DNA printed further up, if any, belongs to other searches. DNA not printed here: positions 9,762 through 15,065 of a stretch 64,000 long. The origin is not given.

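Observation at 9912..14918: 1668-aa CotH kinase-like protein decorated with four lamin-tail domains and a dockerin module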

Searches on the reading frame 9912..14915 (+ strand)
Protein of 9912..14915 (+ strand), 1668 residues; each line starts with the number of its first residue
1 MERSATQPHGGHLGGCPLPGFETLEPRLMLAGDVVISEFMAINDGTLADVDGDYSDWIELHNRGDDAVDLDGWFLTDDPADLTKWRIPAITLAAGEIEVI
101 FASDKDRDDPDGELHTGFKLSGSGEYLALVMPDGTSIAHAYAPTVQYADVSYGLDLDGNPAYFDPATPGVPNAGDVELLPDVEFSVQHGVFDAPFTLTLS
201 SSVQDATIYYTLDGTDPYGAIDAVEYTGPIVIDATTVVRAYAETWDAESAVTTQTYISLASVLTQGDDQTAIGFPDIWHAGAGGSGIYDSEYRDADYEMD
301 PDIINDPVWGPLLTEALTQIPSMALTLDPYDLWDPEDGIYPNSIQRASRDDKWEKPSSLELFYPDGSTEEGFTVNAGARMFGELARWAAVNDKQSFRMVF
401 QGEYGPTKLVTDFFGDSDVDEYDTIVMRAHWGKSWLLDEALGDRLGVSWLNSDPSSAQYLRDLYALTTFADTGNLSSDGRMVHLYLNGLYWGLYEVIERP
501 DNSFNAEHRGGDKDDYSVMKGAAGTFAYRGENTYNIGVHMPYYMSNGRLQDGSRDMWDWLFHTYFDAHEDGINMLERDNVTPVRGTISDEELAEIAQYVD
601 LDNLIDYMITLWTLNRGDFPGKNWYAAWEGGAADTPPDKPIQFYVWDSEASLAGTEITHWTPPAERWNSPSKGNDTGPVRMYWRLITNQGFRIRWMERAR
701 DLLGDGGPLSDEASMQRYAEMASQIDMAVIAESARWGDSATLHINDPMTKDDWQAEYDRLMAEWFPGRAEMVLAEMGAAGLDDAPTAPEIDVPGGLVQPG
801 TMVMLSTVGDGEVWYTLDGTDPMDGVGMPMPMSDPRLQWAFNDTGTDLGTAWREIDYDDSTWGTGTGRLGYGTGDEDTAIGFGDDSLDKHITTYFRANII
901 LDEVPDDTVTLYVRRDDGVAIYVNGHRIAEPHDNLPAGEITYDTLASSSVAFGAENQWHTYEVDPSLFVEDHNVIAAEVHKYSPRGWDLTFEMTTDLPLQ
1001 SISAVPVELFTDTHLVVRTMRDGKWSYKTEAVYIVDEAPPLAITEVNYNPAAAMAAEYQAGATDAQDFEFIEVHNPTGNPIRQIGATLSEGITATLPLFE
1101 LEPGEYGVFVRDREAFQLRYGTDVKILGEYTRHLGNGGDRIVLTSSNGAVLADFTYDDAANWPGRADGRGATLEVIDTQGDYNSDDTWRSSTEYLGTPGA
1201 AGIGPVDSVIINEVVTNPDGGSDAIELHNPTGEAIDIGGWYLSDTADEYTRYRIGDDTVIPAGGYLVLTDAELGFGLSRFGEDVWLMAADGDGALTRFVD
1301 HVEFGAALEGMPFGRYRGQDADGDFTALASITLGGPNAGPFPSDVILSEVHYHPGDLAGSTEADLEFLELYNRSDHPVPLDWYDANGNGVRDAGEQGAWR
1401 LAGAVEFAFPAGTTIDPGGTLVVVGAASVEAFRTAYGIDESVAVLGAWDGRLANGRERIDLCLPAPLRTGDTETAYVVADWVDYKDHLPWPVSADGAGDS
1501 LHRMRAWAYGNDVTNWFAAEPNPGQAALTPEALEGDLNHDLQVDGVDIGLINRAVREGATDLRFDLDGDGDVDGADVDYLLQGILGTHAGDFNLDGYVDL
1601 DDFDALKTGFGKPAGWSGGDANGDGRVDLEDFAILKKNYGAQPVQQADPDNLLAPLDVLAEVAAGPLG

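Call 5: search_protein_families(library=pfam, proteins=[window:9912-14915:+], max_evalue=0.1)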
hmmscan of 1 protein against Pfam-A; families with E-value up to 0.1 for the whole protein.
window:9912-14915:+ (1668 aa): 5 families
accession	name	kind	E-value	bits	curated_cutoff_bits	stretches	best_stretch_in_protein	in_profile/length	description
PF00932.25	LTD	-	4.1e-47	159.5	34.3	4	1207-1291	6-99/109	Lamin Tail Domain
PF08757.17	CotH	-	1.3e-20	74.6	23.8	1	450-761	39-312/322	CotH kinase protein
PF13287.12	Fn3_assoc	-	1.3e-15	57.6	23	1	197-256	1-59/59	Fn3 associated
PF13290.12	CHB_HEX_C_1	-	7e-15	55.2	22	1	188-244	3-57/67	Chitobiase/beta-hexosaminidase C-terminal domain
PF00404.24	Dockerin_1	-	1.9e-06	28.4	22.9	2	1589-1637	1-54/57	Dockerin type I domain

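Call 6: search_protein_families(library=ncbifam, proteins=[window:9912-14915:+], max_evalue=0.1)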
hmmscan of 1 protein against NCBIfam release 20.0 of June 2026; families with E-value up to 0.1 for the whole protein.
window:9912-14915:+ (1668 aa): 2 families
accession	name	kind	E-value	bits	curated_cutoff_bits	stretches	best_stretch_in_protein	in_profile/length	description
NF012209.1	LEPR-8K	domain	0.00018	21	17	1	20-35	2-17/24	LEPR-XLL domain-containing protein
NF042962.1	DUF499_antiphage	equivalog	0.013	13.5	1200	0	203-251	850-896/1025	anti-phage-associated DUF499 domain-containing protein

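Call 10: find_encoding_contigs(protein=window:9912-14915:+, flank=10000, max_places=4)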
Protein window:9912-14915:+ (1668 aa): no gene with exactly this product is on record in the collection.
